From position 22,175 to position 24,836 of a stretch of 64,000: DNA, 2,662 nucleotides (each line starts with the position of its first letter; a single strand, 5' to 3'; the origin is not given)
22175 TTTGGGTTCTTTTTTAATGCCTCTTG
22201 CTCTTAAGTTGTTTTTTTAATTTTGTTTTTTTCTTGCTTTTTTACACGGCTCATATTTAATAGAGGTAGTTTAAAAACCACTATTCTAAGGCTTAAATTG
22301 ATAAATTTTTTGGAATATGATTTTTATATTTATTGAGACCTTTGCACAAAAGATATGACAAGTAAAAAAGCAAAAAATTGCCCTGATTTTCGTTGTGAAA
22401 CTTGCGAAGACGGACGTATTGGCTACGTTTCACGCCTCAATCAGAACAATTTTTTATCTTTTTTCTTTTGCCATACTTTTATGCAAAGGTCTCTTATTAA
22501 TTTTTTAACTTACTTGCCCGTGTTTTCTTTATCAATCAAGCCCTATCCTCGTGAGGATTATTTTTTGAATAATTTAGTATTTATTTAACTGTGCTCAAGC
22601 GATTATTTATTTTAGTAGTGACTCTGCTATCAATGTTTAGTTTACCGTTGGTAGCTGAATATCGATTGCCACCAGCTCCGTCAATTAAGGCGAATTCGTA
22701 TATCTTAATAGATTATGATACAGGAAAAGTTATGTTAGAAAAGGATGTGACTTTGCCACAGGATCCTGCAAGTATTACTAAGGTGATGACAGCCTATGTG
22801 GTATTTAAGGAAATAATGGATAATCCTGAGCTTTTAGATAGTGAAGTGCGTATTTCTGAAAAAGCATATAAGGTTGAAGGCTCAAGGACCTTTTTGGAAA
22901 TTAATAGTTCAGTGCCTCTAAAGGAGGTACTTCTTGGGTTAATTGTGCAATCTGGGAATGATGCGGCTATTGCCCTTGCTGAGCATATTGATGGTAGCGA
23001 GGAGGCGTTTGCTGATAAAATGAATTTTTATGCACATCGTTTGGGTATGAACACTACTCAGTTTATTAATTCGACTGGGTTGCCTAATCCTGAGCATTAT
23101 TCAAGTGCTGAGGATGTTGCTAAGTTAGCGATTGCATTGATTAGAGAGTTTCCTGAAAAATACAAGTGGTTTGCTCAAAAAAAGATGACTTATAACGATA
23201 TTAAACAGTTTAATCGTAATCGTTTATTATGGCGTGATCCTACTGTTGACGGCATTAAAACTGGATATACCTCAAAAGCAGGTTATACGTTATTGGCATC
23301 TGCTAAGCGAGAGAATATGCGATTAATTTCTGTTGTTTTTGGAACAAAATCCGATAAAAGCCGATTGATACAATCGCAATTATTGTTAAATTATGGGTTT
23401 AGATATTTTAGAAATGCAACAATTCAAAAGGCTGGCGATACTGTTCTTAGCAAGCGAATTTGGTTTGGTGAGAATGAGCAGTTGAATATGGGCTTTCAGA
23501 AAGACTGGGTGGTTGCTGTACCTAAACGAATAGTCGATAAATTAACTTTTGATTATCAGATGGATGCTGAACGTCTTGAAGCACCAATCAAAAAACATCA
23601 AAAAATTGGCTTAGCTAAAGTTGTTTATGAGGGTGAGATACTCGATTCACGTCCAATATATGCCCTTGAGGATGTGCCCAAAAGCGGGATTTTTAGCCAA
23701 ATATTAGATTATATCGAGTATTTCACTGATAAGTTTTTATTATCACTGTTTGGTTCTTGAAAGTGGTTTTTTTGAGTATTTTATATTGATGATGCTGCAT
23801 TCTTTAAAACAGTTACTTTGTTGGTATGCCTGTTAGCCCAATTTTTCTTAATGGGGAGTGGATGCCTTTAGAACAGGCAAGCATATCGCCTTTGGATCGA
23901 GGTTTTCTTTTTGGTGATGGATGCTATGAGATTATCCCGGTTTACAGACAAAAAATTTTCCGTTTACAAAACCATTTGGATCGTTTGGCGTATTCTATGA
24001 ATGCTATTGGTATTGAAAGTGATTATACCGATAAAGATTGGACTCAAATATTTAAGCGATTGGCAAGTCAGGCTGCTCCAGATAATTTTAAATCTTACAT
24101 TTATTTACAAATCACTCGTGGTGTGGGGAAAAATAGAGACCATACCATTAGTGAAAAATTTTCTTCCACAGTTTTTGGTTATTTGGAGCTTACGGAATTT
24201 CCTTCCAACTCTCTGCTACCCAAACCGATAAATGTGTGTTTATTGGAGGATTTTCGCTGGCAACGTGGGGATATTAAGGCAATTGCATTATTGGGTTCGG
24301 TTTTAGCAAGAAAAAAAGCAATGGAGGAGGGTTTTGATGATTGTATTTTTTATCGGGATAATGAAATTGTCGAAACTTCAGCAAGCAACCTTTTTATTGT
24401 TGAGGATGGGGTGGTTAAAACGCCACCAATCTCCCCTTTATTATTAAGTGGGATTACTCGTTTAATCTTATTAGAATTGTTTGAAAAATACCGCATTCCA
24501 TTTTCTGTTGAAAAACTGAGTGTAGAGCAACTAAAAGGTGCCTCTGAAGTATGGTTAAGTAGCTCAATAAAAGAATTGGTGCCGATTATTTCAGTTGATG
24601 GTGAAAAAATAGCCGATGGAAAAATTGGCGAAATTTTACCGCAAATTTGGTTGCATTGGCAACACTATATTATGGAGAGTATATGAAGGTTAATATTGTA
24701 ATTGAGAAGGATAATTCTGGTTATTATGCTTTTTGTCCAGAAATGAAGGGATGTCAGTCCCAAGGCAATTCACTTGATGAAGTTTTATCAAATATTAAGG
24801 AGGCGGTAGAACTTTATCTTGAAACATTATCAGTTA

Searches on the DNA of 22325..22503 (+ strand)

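Call 43: search_dna_similar(query=window:22325-22503:+, collection=plasmids, mode=distant, max_evalue=10, max_rows=30)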
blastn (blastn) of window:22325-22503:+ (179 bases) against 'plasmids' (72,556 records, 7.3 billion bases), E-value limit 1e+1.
Records with a match: 6; places in all: 6; records where one place covers at least 80% of the query: 0.
Best place of each record, by identity: 95-99% 4; 90-95% 2.
By first word of the organism name: Fusobacterium 3; Photobacterium 1; Moraxella 1; Escherichia 1.
By predicted mobility (MOB-suite, as given by PLSDB): non-mobilizable 6.
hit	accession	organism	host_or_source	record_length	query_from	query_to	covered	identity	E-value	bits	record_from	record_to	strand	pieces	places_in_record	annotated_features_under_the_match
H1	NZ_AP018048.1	Photobacterium damselae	Morone chrysops x Morone saxatilis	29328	130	156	15%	92.6%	5e-1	41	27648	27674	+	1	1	DUF2061 domain-containing protein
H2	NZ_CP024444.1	Moraxella osloensis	Homo sapiens,single cell,skin swab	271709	1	27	15%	92.6%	6e+0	37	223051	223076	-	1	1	none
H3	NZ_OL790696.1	Escherichia coli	-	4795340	29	53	14%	96.0%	5e-1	42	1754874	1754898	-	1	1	none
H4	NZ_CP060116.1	Fusobacterium hwasookii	Homo sapiens,Subgingival dental plaque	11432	115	137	13%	95.7%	6e+0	38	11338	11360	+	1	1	hypothetical protein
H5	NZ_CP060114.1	Fusobacterium hwasookii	Homo sapiens,Subgingival dental plaque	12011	115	137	13%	95.7%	6e+0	38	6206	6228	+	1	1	hypothetical protein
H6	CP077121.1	Fusobacterium nucleatum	-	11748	115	137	13%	95.7%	6e+0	38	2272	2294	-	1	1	hypothetical protein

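Call 78: get_annotated_region(hit=H2, flank=2500)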
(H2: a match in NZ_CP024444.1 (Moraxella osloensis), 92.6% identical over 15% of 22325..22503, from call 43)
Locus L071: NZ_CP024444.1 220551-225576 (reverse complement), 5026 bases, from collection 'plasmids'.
description: Moraxella osloensis strain NP7 plasmid pNP7-1, complete sequence
organism: Moraxella osloensis (NCBI taxid 34062)
taxonomy: Bacteria; Pseudomonadota; Gammaproteobacteria; Moraxellales; Moraxellaceae; Moraxella; Moraxella osloensis
host: -; source: Homo sapiens,single cell,skin swab; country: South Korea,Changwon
typing (MOB-suite, as given by PLSDB): non-mobilizable; replicon rep_cluster_1481
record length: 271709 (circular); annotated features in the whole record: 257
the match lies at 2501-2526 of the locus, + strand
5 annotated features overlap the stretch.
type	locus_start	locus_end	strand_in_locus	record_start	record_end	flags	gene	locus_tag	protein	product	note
CDS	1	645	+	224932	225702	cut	-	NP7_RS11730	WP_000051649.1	ZIP family metal transporter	GO:0055085 - transmembrane transport [Evidence IEA]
CDS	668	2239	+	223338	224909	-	gshA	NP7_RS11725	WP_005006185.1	glutamate--cysteine ligase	GO:0006750 - glutathione biosynthetic process [Evidence IEA]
CDS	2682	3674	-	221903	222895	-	-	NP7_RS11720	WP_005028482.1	IS5-like element ISAba23 family transposase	GO:0006313 - DNA transposition [Evidence IEA]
CDS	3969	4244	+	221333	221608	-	frmR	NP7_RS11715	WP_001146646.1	formaldehyde-responsive transcriptional repressor FrmR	-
CDS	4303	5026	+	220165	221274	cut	-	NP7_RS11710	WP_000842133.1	S-(hydroxymethyl)glutathione dehydrogenase/class III alcohol dehydrogenase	GO:0006113 - fermentation [Evidence IEA]; GO:0009404 - toxin metabolic process [Evidence IEA]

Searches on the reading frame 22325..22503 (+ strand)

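Call 81: search_protein_families(library=pfam, proteins=[L071:2682-3674:-], max_evalue=0.01)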
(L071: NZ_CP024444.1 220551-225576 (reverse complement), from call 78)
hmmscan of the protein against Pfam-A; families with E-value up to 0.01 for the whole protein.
L071:2682-3674:- (330 aa): 6 families
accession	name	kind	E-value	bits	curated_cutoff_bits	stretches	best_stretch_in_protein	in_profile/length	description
PF05598.16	DUF772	-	9.7e-24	83.6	23.1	1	50-124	1-74/74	Transposase domain (DUF772)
PF01609.27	DDE_Tnp_1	-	3.5e-21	76.3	23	1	139-317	5-200/200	Transposase DDE domain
PF13612.12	DDE_Tnp_1_3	-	2e-08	34.8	27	1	175-298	37-152/155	Transposase DDE domain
PF13359.12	DDE_Tnp_4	-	1.4e-07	31.7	24.8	1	181-296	24-136/158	DDE superfamily endonuclease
PF13751.12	DDE_Tnp_1_6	-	2.9e-07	31.3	25.1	1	265-318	68-122/125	Transposase DDE domain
PF13586.12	DDE_Tnp_1_2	-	0.00017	22.4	29.2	1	226-297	1-65/86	Transposase DDE domain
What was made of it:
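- Closest known: ISAba23-like IS5-family insertion sequence. Different: It is autonomous: 1249 bp with a 330-aa DUF772 + DDE_Tnp_1 transposase (call 81).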

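Call 82: find_related_loci(query=L071:2682-3674:-, collection=metagenome_contigs, flank=4000)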
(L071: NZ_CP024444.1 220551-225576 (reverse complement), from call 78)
Query L071:2682-3674:- (330 aa) in metagenome_contigs; peptide patterns used: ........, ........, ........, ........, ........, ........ (x = any residue, [..] = any of these).
118 stretches matched a pattern; 53 encode a relative of the query (tblastn E <= 1e-3); 52 distinct loci.
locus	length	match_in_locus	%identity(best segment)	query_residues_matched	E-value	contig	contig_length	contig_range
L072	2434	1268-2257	100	1-330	0e+0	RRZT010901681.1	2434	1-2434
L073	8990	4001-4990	100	1-330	0e+0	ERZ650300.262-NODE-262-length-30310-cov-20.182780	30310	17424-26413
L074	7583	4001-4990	100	1-330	0e+0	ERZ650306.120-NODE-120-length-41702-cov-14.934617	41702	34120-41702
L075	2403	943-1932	100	1-330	0e+0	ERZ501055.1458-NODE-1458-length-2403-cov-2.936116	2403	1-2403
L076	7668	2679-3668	98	1-330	0e+0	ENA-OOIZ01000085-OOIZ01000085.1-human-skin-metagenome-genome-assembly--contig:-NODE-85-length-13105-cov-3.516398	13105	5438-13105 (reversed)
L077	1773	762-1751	95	1-330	0e+0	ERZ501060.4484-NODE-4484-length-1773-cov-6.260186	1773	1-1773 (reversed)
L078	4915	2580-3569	95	1-330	0e+0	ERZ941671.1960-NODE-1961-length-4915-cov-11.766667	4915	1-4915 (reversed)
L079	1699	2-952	98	14-330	0e+0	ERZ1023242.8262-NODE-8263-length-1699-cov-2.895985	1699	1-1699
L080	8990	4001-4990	95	1-330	0e+0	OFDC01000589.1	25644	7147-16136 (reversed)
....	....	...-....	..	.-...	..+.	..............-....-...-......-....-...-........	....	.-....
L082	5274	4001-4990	93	1-330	0e+0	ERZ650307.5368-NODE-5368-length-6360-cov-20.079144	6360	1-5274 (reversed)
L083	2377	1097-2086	93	1-330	0e+0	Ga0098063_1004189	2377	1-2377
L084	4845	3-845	100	50-330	0e+0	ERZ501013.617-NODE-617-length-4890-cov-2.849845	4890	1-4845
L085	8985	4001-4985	95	1-330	0e+0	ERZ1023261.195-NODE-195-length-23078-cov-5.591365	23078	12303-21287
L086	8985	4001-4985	94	1-330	0e+0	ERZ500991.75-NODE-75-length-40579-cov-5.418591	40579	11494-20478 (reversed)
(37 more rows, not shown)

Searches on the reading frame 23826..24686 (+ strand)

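Call 24: search_protein_families(library=ncbifam, proteins=[window:23826-24686:+])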
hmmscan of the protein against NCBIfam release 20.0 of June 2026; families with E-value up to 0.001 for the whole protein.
window:23826-24686:+ (286 aa): 22 families
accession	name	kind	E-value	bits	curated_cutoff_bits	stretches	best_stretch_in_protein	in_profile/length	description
TIGR01121.1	D_amino_aminoT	equivalog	1.4e-64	218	277.45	1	7-282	3-275/276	D-amino-acid transaminase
NF005209.0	PRK06680.1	subfamily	5.3e-61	206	320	1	6-275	5-274/286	D-amino-acid transaminase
NF006185.0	PRK08320.1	subfamily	5.9e-46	156.9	363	1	6-281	5-282/292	branched-chain amino acid aminotransferase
NF009066.0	PRK12400.1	equivalog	8.6e-41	140.3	538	1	20-274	23-274/290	D-amino-acid transaminase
TIGR01122.1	ilvE_I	equivalog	6.2e-36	124.1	245.55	1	7-274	1-276/298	branched-chain-amino-acid transaminase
NF005800.0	PRK07650.1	equivalog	6e-33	114.3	308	1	6-280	3-274/290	aminodeoxychorismate lyase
NF009126.0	PRK12479.1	equivalog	3.2e-31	108.6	518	1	6-278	6-280/299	branched-chain-amino-acid transaminase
NF005146.0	PRK06606.1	equivalog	2e-30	105.8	279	1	5-275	8-285/307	branched-chain amino acid transaminase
TIGR03461.1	pabC_Proteo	equivalog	5.2e-29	101.3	176.85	2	150-267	137-255/262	aminodeoxychorismate lyase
NF004761.0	PRK06092.1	equivalog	2.2e-27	95.9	260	2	153-271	142-261/268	aminodeoxychorismate lyase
NF005726.0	PRK07544.1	equivalog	1.9e-23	83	396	1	6-270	13-279/295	branched-chain amino acid aminotransferase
NF005888.0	PRK07849.1-3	equivalog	1.7e-21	76.5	273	1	20-263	29-275/298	aminodeoxychorismate lyase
NF009896.0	PRK13356.1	equivalog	1.9e-20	73.2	262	1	6-280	10-284/287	branched-chain amino acid aminotransferase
NF005886.0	PRK07849.1-1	equivalog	2.4e-15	56.6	253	1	26-264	34-274/291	aminodeoxychorismate lyase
NF009897.0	PRK13357.1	equivalog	1.6e-10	40.3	307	1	158-239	206-290/358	branched-chain amino acid aminotransferase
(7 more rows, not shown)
